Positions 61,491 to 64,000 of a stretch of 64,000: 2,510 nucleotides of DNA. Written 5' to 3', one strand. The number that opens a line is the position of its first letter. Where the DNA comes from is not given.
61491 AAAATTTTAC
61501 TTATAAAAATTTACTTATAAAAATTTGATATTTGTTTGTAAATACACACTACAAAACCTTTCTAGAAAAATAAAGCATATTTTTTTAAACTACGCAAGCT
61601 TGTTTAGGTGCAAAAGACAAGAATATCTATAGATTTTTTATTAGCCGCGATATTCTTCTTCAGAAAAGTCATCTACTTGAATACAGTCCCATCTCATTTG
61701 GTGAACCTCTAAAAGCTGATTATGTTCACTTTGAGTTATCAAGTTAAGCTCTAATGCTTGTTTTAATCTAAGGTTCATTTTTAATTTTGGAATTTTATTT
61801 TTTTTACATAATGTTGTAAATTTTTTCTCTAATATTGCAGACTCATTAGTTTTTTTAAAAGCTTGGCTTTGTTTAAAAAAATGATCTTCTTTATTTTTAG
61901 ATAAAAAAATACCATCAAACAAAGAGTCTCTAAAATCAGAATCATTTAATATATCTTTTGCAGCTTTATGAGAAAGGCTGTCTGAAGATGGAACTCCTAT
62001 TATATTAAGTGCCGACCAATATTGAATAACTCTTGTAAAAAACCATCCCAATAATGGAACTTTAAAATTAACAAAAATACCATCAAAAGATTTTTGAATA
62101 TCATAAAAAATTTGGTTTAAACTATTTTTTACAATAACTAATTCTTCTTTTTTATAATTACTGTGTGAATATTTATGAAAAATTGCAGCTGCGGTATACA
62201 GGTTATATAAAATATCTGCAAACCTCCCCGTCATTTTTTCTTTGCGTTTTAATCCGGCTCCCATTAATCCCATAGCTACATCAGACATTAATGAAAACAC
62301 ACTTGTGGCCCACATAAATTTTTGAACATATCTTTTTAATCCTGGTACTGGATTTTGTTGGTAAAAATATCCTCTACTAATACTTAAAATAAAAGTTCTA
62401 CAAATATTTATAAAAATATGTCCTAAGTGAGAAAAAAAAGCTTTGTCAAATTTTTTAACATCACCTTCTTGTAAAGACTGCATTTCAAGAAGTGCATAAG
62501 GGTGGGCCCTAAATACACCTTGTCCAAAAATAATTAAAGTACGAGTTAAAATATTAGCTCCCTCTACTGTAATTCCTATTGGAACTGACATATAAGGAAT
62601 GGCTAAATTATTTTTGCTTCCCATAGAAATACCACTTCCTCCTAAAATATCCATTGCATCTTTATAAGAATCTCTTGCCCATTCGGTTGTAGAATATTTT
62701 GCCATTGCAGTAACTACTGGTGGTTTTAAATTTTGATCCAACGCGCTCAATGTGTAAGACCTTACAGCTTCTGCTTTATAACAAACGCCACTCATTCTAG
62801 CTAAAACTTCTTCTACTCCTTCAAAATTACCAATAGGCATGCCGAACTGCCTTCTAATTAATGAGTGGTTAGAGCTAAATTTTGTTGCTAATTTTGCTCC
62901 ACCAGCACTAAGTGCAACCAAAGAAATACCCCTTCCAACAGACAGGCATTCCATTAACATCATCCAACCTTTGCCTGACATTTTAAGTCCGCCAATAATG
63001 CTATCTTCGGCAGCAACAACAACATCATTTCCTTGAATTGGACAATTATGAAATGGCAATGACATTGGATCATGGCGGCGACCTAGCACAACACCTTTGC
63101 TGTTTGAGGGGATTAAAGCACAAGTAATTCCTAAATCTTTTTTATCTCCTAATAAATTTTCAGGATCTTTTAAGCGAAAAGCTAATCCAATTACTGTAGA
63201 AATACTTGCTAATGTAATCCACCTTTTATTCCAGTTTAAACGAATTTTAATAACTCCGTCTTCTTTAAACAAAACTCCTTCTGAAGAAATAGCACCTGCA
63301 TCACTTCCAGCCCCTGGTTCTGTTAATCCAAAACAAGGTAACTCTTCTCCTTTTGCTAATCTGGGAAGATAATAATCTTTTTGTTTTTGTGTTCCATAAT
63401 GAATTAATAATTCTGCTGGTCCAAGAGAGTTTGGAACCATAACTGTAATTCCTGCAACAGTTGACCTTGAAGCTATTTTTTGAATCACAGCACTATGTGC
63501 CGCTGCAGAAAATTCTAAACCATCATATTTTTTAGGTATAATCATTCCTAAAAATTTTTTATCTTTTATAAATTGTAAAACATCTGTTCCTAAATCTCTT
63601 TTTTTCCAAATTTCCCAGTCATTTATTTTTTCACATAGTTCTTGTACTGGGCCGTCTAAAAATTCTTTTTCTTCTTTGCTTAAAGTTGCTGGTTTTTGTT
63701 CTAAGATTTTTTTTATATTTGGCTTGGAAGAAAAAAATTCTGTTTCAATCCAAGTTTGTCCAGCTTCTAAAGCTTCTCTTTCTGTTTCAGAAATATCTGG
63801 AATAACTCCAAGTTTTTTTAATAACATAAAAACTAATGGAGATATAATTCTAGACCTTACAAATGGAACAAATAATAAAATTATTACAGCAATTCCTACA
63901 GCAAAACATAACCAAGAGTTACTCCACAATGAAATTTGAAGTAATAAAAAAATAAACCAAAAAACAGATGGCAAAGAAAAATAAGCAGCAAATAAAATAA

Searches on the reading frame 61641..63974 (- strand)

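Call 92: search_protein_families(library=pfam, proteins=[window:61641-63974:-], max_evalue=0.0001)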
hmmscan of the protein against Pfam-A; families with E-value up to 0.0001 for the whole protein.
window:61641-63974:- (777 aa): 4 families
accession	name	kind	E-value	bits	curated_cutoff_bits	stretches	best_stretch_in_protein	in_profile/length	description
PF09317.16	ACDH_C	-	7.6e-72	242.8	25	1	489-770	2-284/284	Acyl-CoA dehydrogenase, C-terminal, bacterial type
PF00441.29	Acyl-CoA_dh_1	-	5.2e-17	62.8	22.4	1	334-474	1-138/150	Acyl-CoA dehydrogenase, C-terminal domain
PF02770.24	Acyl-CoA_dh_M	-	1.1e-15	58.1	33.3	1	214-317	1-96/97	Acyl-CoA dehydrogenase, middle domain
PF02771.21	Acyl-CoA_dh_N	-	2.9e-15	57.1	22.9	1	113-210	15-113/113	Acyl-CoA dehydrogenase, N-terminal domain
